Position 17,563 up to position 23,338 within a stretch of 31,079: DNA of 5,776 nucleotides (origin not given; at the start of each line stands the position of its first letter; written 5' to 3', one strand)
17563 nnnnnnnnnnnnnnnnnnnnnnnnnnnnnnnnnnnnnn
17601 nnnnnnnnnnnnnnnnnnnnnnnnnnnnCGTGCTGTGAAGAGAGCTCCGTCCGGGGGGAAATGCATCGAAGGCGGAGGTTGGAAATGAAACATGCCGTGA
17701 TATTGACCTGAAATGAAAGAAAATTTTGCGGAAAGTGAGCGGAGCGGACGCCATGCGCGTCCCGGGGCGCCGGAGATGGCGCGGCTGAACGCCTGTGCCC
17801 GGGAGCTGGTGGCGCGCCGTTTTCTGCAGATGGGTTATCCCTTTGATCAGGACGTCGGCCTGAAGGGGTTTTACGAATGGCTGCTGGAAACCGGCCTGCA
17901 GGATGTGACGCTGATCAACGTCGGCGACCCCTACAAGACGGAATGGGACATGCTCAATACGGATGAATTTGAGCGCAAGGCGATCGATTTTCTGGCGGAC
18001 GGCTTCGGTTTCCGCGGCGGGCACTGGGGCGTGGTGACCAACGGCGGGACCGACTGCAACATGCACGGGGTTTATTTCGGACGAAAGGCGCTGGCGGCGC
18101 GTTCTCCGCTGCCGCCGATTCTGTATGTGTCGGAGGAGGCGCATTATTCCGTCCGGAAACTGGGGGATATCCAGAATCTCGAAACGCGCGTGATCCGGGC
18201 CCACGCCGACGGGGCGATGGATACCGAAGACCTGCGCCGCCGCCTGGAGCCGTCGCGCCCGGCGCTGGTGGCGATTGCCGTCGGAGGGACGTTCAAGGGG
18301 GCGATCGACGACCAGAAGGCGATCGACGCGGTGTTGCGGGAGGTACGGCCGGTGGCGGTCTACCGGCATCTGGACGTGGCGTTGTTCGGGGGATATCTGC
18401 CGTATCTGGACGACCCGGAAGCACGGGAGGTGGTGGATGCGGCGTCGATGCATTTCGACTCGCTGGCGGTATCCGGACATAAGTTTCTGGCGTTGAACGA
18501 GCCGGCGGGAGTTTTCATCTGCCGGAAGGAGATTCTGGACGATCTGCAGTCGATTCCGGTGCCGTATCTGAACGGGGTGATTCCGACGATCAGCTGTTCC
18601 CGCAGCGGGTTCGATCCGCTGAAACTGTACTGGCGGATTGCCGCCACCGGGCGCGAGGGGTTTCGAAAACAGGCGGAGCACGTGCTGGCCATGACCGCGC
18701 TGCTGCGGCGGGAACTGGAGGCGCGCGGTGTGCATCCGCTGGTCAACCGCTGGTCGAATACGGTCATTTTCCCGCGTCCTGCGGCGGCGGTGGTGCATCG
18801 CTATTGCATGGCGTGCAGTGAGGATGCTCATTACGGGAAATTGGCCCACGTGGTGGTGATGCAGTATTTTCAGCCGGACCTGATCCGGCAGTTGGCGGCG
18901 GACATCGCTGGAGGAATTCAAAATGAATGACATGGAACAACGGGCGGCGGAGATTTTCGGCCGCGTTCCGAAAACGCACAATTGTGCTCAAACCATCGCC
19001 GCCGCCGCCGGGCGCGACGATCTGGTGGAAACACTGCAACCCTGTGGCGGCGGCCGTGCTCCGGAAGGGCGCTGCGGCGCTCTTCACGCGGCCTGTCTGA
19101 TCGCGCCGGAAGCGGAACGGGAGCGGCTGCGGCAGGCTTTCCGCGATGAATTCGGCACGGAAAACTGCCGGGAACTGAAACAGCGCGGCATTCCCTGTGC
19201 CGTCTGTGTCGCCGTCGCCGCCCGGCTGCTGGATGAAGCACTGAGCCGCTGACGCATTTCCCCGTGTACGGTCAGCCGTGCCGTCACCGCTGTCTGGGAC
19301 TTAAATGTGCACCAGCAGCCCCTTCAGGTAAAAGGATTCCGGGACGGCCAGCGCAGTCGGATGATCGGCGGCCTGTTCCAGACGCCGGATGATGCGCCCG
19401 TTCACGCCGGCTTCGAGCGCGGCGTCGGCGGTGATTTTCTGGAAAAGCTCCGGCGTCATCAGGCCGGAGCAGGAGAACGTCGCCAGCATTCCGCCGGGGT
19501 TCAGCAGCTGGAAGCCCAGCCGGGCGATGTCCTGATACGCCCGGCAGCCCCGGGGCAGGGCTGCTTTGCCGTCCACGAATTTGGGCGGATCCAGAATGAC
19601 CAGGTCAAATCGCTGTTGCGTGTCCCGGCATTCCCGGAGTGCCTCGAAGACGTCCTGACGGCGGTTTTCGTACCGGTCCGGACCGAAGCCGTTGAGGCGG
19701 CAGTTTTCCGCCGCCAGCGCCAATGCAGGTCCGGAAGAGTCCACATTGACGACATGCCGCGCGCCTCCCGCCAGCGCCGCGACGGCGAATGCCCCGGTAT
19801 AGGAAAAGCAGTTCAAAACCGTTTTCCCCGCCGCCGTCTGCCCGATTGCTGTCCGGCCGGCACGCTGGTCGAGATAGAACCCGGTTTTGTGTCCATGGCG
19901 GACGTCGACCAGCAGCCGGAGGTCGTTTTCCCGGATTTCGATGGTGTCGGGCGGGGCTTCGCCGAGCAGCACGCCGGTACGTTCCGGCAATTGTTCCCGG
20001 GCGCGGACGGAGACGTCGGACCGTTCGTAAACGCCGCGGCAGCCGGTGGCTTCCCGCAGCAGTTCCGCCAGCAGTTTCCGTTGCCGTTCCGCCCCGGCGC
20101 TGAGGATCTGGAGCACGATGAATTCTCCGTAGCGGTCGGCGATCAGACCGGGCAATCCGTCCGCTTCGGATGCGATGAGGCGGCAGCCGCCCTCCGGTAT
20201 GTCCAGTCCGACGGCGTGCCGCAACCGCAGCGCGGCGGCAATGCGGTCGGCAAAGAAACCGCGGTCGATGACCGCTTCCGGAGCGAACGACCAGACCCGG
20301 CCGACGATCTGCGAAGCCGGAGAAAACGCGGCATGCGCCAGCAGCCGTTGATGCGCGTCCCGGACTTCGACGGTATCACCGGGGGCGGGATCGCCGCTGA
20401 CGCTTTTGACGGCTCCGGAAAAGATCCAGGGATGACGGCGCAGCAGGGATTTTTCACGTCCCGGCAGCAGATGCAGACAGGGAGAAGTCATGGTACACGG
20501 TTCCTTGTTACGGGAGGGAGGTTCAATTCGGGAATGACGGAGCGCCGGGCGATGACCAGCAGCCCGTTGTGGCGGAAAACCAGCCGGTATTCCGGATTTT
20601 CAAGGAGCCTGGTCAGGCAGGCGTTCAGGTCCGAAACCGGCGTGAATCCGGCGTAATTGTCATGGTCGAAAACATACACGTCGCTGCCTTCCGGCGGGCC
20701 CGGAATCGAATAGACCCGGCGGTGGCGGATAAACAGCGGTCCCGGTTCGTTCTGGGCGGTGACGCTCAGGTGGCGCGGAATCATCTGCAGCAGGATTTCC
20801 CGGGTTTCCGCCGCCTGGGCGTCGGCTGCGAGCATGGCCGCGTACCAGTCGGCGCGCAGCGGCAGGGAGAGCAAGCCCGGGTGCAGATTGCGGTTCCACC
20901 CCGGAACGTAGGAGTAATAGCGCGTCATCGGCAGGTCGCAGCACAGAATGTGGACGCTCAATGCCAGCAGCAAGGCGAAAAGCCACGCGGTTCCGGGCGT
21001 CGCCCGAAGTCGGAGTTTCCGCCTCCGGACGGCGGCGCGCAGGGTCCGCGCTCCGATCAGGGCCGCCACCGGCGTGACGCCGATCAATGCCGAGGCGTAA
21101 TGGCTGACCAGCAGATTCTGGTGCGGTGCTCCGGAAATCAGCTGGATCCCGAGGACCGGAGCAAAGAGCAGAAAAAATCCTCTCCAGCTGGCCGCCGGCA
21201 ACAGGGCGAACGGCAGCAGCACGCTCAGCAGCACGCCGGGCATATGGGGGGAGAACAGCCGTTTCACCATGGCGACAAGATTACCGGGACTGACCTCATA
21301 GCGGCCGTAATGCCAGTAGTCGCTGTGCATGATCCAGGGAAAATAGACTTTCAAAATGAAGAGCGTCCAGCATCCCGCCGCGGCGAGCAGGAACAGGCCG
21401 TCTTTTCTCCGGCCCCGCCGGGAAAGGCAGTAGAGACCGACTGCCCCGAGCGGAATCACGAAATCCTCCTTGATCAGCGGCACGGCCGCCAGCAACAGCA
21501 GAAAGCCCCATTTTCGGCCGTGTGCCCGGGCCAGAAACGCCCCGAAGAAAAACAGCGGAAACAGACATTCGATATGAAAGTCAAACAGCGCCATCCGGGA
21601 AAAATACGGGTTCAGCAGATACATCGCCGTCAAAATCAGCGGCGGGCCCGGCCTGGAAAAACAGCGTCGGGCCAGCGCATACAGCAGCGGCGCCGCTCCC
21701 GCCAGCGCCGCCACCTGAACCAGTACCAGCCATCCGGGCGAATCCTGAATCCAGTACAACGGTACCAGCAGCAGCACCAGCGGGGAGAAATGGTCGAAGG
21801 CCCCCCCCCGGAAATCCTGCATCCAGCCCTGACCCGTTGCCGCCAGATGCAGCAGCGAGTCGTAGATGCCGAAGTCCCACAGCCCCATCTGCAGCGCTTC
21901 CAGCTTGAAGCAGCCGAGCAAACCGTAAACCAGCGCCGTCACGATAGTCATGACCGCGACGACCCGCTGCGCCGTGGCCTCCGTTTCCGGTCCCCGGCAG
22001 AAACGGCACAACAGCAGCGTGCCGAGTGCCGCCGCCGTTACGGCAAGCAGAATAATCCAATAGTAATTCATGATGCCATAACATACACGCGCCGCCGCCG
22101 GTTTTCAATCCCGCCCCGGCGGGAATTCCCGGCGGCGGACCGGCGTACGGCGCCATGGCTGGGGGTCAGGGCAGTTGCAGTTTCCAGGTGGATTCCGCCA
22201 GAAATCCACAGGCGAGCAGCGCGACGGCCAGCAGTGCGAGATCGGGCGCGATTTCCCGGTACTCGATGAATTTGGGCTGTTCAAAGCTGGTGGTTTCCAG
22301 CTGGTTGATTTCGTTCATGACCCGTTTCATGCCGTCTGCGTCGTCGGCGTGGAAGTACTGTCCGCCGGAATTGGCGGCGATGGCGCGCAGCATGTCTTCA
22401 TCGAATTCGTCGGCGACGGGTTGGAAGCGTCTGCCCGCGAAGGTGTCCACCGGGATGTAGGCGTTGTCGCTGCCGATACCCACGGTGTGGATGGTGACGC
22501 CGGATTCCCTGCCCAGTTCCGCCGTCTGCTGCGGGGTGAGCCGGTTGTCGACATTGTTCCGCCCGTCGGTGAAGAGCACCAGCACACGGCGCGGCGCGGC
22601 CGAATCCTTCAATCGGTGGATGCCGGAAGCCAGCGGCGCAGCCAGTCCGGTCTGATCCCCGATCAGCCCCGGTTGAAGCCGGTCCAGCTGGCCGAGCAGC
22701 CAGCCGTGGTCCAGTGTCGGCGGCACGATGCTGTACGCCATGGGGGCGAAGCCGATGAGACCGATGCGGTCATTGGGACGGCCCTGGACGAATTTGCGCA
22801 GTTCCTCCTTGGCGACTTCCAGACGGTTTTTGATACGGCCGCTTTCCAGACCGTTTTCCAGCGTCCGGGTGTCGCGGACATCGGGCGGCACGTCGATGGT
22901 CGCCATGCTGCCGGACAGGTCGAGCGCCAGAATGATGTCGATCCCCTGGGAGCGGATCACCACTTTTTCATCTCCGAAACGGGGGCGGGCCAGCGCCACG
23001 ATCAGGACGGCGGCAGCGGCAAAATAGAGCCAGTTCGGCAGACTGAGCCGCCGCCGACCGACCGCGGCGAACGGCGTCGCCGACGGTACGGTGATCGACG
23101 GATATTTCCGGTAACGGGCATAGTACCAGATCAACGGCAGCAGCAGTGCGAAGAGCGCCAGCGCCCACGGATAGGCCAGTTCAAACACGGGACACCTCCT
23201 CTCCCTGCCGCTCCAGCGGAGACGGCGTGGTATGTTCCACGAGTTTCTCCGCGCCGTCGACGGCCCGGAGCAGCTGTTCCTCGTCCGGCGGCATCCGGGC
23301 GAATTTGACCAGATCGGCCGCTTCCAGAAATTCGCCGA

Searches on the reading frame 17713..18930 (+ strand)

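Call 8: search_protein_families(library=pfam, proteins=[window:17713-18930:+], max_evalue=0.001)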
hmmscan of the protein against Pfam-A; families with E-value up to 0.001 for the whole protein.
window:17713-18930:+ (405 aa): 2 families
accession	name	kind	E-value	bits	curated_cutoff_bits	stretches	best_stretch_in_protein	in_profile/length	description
PF00282.25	Pyridoxal_deC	-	3.4e-19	69.3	27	1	135-344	146-362/375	Pyridoxal-dependent decarboxylase conserved domain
PF00266.25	Aminotran_5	-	4e-05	23.2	21.5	1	147-300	105-241/371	Aminotransferase class-V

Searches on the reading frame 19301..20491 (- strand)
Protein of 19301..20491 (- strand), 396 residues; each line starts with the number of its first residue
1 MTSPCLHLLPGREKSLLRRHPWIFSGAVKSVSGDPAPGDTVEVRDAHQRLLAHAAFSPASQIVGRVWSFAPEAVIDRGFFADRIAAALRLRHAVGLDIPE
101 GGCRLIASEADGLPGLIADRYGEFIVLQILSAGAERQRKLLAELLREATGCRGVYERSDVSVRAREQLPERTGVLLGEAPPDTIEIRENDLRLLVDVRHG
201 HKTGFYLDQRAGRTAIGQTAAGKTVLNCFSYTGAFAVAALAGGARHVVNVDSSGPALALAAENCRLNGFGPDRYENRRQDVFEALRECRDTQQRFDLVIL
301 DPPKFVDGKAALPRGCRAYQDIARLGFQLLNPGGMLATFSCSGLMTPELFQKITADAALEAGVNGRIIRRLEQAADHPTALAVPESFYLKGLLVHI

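Call 10: search_protein_families(library=pfam, proteins=[window:19301-20491:-], max_evalue=0.001)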
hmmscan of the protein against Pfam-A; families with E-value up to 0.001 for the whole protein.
window:19301-20491:- (396 aa): 5 families
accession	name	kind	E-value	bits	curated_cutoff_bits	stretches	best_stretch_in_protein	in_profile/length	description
PF10672.15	Methyltrans_SAM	-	4.3e-30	105.4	27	1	172-360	75-258/286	S-adenosylmethionine-dependent methyltransferase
PF17785.7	PUA_3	-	1.7e-18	66.5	22.6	1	7-69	2-64/64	PUA-like domain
PF03602.21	Cons_hypoth95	-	4.2e-09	36.8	24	1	217-303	37-122/182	Conserved hypothetical protein 95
PF13847.12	Methyltransf_31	-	1.1e-07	32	27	1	222-358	4-127/145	Methyltransferase domain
PF05175.20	MTS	-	0.00072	19.7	23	0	233-352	43-152/170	Methyltransferase small domain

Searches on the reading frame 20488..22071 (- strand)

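Call 10: search_protein_families(library=pfam, proteins=[window:20488-22071:-], max_evalue=0.001)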
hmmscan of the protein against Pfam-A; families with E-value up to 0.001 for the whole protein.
window:20488-22071:- (527 aa): 1 family
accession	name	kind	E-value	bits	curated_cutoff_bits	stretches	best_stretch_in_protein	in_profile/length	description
PF09852.15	DUF2079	-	1.9e-42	146.3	28.2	1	57-449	2-393/459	Predicted membrane protein (DUF2079)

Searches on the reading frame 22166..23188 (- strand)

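Call 10: search_protein_families(library=pfam, proteins=[window:22166-23188:-], max_evalue=0.001)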
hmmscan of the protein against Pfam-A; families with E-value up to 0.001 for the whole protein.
window:22166-23188:- (340 aa): 3 families
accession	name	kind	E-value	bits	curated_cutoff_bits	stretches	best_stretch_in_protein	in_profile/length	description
PF13519.12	VWA_2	-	1.6e-14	54.8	27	1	85-209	1-106/107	von Willebrand factor type A domain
PF00092.34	VWA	-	1.2e-11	45.6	23.8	1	84-289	1-170/174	von Willebrand factor type A domain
PF07584.16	BatA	-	5.5e-05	24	25.9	1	1-69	1-77/77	Aerotolerance regulator N-terminal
